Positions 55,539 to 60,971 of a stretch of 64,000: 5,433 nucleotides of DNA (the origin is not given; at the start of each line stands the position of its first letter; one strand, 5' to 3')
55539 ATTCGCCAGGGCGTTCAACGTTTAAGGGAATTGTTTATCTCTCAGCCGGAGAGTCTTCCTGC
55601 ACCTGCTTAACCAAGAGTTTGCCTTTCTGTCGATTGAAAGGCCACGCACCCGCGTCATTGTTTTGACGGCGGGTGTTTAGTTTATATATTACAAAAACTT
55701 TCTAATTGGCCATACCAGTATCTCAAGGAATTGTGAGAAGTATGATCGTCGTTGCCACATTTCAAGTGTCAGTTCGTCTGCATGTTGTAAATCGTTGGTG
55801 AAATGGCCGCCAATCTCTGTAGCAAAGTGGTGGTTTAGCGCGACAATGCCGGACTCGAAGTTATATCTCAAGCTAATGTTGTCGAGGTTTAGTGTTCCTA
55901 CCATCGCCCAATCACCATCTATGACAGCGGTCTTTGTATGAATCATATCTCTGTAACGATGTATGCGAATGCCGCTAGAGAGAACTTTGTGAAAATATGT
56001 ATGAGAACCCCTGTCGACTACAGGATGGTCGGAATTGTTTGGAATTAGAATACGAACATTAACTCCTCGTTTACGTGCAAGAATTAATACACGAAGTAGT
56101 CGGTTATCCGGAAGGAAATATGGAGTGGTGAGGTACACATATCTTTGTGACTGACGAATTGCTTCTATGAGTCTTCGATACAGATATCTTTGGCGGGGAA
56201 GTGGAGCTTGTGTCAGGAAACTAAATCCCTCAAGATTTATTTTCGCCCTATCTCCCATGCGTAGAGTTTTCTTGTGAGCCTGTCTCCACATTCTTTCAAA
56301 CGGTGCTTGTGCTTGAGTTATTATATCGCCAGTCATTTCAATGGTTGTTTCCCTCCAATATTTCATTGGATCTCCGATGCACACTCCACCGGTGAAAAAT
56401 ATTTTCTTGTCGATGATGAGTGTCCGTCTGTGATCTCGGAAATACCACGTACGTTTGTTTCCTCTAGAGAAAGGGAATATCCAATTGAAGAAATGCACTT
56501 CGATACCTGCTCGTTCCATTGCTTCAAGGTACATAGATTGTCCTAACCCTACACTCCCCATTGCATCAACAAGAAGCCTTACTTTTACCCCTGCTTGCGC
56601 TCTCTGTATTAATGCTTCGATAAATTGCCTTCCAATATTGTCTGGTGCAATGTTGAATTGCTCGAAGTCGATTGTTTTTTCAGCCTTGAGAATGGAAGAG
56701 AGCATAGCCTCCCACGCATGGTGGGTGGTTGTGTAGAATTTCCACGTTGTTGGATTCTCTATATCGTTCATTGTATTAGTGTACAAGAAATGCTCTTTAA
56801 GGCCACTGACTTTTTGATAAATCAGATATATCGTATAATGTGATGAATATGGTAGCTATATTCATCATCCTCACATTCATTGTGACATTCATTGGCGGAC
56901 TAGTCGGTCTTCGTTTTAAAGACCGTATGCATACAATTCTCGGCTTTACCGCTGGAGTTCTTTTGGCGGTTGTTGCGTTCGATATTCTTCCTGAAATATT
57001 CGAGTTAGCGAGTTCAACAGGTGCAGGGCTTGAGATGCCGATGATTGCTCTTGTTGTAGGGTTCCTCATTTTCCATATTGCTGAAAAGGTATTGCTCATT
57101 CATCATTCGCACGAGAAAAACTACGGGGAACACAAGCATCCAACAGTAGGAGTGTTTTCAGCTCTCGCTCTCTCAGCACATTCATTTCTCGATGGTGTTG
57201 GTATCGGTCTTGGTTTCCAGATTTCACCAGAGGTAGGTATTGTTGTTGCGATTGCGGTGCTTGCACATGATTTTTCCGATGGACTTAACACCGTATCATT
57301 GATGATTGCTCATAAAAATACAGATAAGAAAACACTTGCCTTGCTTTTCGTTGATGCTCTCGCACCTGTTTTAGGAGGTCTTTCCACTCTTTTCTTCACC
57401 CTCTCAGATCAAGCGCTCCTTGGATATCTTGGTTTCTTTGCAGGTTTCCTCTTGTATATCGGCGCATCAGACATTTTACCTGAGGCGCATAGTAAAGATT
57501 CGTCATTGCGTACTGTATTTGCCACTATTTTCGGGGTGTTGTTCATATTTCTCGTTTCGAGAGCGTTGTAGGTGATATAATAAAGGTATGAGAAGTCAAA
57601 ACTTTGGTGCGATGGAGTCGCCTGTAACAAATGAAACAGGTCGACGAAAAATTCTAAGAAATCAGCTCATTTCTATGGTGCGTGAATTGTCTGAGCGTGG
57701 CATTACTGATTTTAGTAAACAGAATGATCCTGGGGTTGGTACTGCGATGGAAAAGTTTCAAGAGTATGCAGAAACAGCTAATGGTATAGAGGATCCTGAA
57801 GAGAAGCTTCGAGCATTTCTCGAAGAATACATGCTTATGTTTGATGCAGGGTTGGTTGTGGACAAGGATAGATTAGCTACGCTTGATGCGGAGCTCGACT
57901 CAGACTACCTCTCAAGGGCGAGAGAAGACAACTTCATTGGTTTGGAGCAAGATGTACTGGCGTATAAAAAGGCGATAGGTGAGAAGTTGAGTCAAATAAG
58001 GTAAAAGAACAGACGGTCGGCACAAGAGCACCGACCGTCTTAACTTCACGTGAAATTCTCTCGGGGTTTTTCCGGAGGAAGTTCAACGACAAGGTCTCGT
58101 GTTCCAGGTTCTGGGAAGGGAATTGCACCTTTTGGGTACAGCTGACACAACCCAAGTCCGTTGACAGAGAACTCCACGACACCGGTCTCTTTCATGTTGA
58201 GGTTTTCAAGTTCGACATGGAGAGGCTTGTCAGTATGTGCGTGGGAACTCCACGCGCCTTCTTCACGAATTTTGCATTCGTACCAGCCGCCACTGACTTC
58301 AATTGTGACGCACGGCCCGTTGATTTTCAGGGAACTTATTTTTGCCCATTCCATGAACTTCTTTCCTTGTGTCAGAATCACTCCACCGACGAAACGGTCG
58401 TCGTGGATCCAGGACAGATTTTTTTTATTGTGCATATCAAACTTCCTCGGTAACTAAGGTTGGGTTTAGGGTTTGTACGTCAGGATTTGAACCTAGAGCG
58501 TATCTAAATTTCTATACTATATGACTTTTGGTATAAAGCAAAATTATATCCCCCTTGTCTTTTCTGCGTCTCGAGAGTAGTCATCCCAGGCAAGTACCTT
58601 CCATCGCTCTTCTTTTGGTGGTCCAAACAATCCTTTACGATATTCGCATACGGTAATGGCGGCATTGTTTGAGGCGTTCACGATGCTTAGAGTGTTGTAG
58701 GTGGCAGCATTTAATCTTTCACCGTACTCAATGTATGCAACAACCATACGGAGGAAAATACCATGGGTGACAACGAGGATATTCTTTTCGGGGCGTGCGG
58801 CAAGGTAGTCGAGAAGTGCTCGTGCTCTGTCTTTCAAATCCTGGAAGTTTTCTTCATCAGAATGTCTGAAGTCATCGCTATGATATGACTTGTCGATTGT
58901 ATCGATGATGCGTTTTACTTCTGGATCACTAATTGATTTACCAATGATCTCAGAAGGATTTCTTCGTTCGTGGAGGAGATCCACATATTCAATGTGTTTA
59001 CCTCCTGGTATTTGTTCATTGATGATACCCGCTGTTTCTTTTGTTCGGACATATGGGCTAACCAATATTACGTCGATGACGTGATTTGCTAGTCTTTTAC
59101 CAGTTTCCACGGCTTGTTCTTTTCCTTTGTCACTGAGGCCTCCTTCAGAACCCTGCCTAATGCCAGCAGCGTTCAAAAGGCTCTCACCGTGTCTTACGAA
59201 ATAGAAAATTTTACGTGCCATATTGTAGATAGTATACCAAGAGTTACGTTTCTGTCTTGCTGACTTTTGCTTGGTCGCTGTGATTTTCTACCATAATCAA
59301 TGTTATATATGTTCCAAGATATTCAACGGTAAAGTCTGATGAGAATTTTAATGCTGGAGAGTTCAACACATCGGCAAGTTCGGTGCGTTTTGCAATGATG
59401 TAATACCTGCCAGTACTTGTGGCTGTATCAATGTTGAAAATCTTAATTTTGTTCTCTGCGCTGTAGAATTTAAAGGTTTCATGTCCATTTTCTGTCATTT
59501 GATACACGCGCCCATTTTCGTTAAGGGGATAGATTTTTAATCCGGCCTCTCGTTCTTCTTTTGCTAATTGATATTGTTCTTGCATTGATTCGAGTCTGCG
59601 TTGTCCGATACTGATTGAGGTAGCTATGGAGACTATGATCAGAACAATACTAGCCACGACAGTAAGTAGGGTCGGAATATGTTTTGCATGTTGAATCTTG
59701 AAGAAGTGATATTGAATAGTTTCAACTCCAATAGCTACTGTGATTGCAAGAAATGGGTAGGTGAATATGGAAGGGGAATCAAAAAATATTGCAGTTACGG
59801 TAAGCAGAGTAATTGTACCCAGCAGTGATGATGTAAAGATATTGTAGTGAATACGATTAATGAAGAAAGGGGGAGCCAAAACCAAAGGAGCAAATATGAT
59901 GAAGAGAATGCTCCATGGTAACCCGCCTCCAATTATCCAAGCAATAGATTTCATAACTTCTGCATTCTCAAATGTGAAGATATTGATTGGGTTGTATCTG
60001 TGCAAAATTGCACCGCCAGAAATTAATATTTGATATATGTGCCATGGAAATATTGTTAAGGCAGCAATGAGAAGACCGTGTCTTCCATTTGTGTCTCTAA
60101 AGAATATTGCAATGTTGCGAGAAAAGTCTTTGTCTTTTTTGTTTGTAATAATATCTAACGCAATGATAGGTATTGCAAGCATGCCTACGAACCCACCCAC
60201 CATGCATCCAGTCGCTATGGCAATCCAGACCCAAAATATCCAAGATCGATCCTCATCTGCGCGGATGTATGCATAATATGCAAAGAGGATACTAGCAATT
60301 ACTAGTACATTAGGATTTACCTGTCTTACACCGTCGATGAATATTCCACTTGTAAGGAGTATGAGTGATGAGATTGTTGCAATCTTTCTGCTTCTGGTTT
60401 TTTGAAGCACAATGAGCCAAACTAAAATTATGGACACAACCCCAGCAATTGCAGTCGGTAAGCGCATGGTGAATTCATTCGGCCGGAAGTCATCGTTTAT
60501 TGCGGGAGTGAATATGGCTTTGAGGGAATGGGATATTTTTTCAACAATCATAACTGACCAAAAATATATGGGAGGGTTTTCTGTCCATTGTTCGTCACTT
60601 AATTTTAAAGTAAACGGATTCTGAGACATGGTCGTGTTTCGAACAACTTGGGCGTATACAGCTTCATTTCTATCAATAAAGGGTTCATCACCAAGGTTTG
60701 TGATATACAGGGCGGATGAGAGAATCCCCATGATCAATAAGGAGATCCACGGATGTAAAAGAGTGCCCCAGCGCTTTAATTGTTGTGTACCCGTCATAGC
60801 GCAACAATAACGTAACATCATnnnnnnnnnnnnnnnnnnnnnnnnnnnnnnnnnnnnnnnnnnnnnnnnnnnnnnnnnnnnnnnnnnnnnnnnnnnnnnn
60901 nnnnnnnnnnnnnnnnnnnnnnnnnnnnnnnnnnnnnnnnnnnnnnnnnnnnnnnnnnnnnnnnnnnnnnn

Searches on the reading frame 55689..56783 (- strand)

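Call 13: search_protein_families(library=pfam, proteins=[window:55689-56783:-], max_evalue=0.001)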
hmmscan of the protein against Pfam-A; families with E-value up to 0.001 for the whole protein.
window:55689-56783:- (364 aa): 2 families
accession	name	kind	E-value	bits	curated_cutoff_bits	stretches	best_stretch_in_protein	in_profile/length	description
PF13091.12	PLDc_2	-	5.3e-41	140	27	2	205-331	1-131/132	PLD-like domain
PF00614.28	PLDc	-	1.4e-06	28.5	21.9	0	282-302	6-26/28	Phospholipase D Active site motif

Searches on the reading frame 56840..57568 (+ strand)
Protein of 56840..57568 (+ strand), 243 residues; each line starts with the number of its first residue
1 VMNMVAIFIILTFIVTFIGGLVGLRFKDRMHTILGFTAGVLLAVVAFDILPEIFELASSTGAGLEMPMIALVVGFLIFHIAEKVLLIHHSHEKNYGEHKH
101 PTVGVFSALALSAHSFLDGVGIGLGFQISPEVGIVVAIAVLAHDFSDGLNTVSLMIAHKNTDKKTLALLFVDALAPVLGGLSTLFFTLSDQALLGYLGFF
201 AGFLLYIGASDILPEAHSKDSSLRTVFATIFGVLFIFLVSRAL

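Call 13: search_protein_families(library=pfam, proteins=[window:56840-57568:+], max_evalue=0.001)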
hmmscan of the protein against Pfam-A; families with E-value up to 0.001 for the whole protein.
window:56840-57568:+ (243 aa): 1 family
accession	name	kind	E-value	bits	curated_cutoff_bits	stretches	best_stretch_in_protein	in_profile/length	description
PF02535.28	Zip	-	1.1e-20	74.5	35.1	2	92-239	166-322/323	ZIP Zinc transporter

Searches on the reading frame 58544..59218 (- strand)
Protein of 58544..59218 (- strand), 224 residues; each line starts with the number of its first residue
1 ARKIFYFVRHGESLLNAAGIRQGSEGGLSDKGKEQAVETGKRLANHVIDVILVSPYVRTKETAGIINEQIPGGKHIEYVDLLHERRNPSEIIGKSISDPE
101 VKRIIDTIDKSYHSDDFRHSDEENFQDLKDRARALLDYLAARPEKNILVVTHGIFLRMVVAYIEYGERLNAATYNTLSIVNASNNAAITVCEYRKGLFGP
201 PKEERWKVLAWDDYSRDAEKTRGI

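Call 13: search_protein_families(library=pfam, proteins=[window:58544-59218:-], max_evalue=0.001)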
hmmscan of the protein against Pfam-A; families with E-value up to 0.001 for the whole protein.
window:58544-59218:- (224 aa): 1 family
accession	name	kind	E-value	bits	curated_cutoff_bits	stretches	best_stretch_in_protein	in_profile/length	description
PF00300.27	His_Phos_1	-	6.4e-29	101.4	21.7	1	5-196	1-184/194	Histidine phosphatase superfamily (branch 1)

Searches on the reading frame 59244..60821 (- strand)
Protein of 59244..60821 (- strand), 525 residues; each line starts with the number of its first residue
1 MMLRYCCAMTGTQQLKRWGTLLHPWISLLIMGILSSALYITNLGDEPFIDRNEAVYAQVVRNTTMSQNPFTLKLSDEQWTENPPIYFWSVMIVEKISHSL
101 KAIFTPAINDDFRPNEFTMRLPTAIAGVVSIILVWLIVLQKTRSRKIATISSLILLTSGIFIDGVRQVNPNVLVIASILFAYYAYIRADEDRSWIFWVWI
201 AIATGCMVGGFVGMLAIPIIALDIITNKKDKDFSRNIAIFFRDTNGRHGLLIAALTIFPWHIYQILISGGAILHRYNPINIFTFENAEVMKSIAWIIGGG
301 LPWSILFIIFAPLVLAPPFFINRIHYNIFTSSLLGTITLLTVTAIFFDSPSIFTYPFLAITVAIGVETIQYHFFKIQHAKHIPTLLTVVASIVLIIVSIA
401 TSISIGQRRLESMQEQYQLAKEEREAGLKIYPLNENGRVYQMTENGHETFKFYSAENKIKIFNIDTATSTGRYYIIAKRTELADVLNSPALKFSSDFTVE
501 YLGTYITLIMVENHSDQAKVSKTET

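Call 13: search_protein_families(library=pfam, proteins=[window:59244-60821:-], max_evalue=0.001)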
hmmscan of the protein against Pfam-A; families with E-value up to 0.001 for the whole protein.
window:59244-60821:- (525 aa): 2 families
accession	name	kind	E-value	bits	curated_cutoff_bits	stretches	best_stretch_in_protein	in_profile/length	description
PF13231.12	PMT_2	-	4.1e-14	53.5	26.1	1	112-231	17-136/160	Dolichyl-phosphate-mannose-protein mannosyltransferase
PF02366.24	PMT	-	2e-11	44.4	22.7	1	114-263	80-233/245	Dolichyl-phosphate-mannose-protein mannosyltransferase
